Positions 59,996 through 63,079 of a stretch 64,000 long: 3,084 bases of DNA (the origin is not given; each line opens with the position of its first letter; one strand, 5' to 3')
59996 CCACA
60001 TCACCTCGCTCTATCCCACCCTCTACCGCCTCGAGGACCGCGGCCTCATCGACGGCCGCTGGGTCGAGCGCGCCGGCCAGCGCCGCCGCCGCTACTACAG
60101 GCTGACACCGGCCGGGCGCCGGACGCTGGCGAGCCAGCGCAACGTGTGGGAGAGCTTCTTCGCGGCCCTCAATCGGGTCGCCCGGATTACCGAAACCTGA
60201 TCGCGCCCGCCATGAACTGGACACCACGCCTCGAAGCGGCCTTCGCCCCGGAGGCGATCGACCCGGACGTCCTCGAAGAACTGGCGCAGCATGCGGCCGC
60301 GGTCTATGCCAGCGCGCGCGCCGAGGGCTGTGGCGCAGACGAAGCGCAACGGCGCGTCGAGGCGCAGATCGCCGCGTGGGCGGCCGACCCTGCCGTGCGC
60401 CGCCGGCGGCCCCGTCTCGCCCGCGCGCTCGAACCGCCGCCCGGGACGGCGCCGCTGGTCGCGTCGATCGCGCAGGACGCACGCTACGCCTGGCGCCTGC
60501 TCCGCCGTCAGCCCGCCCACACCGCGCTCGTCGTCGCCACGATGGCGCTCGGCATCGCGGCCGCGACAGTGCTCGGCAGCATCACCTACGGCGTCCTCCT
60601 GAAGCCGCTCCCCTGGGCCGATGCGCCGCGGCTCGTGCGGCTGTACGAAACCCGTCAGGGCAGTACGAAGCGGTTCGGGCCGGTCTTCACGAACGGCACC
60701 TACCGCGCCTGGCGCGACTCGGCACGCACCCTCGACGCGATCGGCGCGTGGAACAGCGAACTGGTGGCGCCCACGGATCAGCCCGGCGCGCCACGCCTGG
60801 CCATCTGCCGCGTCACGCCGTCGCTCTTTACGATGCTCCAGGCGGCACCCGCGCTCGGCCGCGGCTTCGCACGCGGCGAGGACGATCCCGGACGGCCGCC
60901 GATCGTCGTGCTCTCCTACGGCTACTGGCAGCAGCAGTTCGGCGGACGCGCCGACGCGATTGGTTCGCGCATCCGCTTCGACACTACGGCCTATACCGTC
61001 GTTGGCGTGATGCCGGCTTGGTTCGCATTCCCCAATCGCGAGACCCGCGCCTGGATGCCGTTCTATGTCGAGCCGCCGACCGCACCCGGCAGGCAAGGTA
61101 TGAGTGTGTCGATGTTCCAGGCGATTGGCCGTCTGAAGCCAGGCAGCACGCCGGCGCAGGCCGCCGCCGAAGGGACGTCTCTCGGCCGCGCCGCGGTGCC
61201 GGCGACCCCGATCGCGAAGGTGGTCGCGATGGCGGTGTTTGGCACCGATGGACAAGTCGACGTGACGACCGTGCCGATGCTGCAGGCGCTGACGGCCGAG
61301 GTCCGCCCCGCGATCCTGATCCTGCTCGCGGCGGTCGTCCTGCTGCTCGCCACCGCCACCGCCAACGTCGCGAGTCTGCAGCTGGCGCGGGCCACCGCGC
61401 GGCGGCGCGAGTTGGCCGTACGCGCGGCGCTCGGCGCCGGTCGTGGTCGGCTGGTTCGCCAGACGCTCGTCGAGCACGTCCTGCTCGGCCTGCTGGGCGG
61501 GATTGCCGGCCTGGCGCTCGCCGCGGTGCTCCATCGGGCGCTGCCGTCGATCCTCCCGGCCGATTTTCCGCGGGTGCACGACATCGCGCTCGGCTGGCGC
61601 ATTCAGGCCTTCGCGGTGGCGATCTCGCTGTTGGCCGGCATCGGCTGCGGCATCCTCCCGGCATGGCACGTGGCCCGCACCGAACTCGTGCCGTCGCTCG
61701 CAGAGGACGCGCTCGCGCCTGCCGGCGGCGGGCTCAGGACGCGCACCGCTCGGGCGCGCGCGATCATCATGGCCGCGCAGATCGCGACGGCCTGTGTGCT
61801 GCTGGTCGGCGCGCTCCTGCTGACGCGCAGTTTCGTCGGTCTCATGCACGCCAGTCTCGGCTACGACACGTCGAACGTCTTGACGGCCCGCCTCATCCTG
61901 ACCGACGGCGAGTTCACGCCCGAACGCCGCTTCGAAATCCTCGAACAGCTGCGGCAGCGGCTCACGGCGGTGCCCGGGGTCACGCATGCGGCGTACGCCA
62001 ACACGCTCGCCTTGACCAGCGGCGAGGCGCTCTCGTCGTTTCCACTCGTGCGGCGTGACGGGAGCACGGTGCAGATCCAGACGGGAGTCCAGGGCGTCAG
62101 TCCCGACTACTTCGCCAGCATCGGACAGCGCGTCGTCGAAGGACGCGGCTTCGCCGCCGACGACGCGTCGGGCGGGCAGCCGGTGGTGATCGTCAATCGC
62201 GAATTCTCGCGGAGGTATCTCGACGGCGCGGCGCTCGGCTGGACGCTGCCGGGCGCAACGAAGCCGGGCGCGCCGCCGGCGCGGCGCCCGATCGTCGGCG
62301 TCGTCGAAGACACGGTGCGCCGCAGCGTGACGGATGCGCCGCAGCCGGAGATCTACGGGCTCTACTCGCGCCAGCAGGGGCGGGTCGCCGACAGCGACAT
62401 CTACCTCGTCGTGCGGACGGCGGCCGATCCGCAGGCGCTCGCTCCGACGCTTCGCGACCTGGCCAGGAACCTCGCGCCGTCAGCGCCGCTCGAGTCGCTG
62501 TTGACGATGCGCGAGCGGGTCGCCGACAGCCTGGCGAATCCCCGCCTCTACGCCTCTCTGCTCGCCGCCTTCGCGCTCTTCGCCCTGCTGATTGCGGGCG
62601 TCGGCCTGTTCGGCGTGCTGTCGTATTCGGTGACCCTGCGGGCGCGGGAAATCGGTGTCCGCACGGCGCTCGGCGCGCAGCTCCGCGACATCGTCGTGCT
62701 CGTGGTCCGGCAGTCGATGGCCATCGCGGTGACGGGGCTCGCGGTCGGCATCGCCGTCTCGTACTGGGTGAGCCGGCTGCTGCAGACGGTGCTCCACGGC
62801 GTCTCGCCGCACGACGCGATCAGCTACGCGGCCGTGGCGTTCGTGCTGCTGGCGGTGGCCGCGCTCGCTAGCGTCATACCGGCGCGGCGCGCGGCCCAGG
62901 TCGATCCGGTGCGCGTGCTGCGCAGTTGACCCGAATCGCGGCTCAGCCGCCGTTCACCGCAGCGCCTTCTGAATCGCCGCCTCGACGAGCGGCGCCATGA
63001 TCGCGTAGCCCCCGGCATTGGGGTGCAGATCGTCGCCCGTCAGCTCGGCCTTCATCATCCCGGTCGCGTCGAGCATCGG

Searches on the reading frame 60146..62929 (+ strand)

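Call 14: search_protein_families(library=pfam, proteins=[window:60146-62929:+], max_evalue=0.001)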
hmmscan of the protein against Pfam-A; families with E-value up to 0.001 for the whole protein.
window:60146-62929:+ (927 aa): 2 families
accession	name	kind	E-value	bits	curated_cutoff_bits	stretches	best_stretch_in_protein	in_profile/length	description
PF12704.14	MacB_PCD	-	2.4e-33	116.6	27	2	126-342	1-203/207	MacB-like periplasmic core domain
PF02687.27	FtsX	-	1.1e-26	93.7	25.5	2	808-920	2-119/120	FtsX-like permease C-terminal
